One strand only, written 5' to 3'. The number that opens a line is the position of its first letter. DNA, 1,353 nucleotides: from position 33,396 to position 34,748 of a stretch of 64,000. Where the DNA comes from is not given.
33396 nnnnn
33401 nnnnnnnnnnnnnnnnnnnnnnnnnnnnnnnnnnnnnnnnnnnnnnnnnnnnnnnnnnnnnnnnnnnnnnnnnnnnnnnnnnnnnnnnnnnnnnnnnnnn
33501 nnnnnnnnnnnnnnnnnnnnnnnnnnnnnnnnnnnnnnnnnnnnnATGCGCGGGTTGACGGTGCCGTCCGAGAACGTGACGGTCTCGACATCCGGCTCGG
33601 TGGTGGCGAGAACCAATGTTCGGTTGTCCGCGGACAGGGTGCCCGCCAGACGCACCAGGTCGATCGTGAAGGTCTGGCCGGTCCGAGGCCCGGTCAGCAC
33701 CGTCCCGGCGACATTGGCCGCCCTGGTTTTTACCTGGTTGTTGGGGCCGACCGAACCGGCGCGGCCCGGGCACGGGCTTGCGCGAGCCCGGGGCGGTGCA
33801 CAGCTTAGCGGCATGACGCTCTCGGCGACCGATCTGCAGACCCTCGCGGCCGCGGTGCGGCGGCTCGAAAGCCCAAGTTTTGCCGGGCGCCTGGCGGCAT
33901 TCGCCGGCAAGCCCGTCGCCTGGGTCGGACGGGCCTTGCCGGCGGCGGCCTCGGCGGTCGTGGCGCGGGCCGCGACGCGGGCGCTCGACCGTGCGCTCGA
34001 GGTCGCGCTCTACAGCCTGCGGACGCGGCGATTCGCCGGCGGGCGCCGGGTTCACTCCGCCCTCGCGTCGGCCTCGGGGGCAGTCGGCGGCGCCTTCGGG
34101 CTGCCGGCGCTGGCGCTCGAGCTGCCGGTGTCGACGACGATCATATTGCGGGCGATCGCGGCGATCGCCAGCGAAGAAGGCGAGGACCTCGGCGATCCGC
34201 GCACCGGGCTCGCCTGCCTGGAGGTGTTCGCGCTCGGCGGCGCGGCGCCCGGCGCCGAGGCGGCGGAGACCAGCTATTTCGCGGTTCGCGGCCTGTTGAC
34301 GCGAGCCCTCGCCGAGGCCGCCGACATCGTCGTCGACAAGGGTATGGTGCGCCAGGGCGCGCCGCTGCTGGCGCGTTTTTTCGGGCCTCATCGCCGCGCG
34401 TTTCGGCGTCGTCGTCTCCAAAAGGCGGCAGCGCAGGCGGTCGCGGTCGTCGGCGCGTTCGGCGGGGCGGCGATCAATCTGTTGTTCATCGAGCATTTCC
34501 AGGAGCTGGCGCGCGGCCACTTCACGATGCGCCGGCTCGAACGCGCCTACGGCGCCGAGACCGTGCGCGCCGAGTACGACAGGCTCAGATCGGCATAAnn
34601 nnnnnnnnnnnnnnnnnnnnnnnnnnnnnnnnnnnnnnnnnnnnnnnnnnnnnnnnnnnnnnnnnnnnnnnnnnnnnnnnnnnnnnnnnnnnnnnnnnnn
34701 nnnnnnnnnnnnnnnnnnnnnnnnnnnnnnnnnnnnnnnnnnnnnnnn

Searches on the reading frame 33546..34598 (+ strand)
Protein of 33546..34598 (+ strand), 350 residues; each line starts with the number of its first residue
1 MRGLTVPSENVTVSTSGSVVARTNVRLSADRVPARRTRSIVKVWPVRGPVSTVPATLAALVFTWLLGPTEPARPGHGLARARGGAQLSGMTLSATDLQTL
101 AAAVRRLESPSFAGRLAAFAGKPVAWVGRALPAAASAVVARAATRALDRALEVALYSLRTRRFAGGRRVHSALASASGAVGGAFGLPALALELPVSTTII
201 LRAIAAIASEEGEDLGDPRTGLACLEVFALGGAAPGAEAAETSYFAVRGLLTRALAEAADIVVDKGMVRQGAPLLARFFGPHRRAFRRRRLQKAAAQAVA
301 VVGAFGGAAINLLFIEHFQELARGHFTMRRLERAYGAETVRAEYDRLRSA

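Call 83: search_protein_families(library=pfam, proteins=[window:33546-34598:+], max_evalue=0.0001)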
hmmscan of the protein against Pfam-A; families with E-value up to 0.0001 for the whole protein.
window:33546-34598:+ (350 aa): 1 family
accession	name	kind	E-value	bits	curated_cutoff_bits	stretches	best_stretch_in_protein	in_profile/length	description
PF12787.12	EcsC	-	5.9e-20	72.4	30.4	1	168-331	92-240/240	EcsC protein family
